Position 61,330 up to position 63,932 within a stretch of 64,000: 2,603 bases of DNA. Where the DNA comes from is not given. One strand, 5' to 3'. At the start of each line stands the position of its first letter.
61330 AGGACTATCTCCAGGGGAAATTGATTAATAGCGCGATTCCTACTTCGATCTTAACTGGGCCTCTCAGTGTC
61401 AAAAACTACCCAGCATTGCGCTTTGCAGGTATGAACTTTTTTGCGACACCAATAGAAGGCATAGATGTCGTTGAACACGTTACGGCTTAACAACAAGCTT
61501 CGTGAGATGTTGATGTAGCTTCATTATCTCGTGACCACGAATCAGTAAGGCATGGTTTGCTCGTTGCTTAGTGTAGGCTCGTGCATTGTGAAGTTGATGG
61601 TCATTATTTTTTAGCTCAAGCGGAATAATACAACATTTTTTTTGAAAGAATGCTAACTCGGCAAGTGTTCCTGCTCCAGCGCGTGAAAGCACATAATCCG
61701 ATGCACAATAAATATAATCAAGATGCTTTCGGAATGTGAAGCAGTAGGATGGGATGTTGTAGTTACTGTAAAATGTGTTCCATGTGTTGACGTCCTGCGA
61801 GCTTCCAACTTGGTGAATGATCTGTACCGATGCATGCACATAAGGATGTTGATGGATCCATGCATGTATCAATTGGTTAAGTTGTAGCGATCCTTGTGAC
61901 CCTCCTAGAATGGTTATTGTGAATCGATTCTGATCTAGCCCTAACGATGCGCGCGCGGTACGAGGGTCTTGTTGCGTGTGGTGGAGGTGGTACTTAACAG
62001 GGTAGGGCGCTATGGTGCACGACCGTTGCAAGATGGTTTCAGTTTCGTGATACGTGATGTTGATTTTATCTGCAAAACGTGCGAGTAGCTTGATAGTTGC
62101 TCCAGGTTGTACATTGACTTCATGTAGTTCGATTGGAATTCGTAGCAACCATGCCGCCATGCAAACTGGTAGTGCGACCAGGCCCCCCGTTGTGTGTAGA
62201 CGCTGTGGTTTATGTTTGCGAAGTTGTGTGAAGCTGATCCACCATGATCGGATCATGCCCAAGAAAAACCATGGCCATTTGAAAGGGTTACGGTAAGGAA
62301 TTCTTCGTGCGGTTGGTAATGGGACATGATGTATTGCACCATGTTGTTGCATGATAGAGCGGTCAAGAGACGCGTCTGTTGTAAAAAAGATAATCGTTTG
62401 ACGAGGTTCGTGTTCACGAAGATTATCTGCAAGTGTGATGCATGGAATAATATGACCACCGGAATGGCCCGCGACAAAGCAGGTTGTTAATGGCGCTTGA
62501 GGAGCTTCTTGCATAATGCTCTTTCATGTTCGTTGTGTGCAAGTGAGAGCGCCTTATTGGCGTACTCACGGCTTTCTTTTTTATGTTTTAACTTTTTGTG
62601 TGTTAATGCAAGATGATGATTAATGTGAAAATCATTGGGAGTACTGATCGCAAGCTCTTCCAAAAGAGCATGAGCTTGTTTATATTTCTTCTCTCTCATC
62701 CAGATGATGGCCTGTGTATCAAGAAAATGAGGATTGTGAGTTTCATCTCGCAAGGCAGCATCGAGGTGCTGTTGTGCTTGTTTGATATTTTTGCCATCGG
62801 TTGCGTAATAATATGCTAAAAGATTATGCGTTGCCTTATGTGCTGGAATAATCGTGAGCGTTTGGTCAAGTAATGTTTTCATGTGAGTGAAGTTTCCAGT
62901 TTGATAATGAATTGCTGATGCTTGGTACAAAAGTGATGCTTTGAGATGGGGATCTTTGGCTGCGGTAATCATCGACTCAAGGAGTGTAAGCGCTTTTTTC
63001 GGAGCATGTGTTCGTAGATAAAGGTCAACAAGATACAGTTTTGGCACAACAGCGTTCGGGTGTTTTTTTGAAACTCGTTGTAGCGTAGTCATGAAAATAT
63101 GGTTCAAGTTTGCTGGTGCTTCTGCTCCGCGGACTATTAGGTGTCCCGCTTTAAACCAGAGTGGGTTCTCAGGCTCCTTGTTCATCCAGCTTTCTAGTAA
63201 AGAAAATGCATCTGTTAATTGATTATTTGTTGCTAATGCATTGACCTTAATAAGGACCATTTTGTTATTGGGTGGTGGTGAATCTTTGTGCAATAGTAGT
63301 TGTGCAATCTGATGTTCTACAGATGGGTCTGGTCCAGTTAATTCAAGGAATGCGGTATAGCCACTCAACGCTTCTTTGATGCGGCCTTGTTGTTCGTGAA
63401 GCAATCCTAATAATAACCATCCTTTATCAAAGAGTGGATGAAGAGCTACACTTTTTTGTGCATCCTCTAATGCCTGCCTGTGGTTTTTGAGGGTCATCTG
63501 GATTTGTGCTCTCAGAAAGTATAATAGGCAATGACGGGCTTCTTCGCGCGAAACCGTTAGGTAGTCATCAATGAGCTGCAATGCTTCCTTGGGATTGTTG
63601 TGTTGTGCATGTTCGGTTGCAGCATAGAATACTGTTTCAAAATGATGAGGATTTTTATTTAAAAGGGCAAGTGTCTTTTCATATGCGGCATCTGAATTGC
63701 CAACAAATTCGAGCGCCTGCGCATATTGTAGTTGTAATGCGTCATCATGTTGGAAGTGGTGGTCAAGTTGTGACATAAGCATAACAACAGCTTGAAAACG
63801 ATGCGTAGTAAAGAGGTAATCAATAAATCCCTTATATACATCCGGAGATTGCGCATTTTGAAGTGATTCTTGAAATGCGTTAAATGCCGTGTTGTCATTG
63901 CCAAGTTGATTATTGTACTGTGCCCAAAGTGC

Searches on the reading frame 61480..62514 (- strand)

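Call 47: search_protein_families(library=pfam, proteins=[window:61480-62514:-], max_evalue=0.001)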
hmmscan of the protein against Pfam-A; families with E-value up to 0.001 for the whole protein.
window:61480-62514:- (344 aa): 3 families
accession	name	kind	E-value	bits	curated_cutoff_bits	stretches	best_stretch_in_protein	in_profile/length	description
PF04101.22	Glyco_tran_28_C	-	4.3e-26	92.4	22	1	199-341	1-141/166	Glycosyltransferase family 28 C-terminal domain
PF03033.26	Glyco_transf_28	-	6.7e-21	75.3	26.2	1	13-151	3-137/139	Glycosyltransferase family 28 N-terminal domain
PF13579.12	Glyco_trans_4_4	-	0.00088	20.1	29.7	0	28-132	10-101/158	Glycosyl transferase 4-like domain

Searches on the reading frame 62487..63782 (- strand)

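Call 47: search_protein_families(library=pfam, proteins=[window:62487-63782:-], max_evalue=0.001)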
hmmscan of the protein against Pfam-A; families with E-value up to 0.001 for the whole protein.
window:62487-63782:- (431 aa): 13 families
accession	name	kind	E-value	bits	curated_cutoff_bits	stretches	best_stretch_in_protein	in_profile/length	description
PF13428.12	TPR_14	-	1e-18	66.4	23.5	0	121-162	3-44/44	Tetratricopeptide repeat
PF07719.23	TPR_2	-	1.1e-13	50.5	27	0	87-116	3-32/34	Tetratricopeptide repeat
PF14559.12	TPR_19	-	3.6e-13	50.1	25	0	234-282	14-63/68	Tetratricopeptide repeat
PF13181.12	TPR_8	-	4.8e-10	39.2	25.7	0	387-415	3-31/34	Tetratricopeptide repeat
PF23914.1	TPR_CcmH_CycH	-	4e-09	36.9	42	0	120-196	51-127/158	Cytochrome c-type biogenesis protein H TPR domain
PF13432.12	TPR_16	-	1.4e-08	35.5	32.7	1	90-144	2-56/65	Tetratricopeptide repeat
PF13371.12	TPR_9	-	1.1e-06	28.9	35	0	96-161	6-70/73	Tetratricopeptide repeat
PF00515.34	TPR_1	-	2.8e-05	24.2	27.8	0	88-116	4-32/34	Tetratricopeptide repeat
PF09295.16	ChAPs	-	0.00011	21.8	20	0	60-139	212-288/395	ChAPs (Chs5p-Arf1p-binding proteins)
PF12895.13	ANAPC3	-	0.00023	21.8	27.2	0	331-407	3-78/82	Anaphase-promoting complex, cyclosome, subunit 3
PF13431.12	TPR_17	-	0.00029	21.3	24.4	0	109-139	3-33/34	Tetratricopeptide repeat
PF13424.12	TPR_12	-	0.00047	20.7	30.1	0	366-415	25-75/77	Tetratricopeptide repeat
PF09613.16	HrpB1_HrpK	-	0.00083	19.5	29.3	0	329-431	23-124/126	Bacterial type III secretion protein (HrpB1_HrpK)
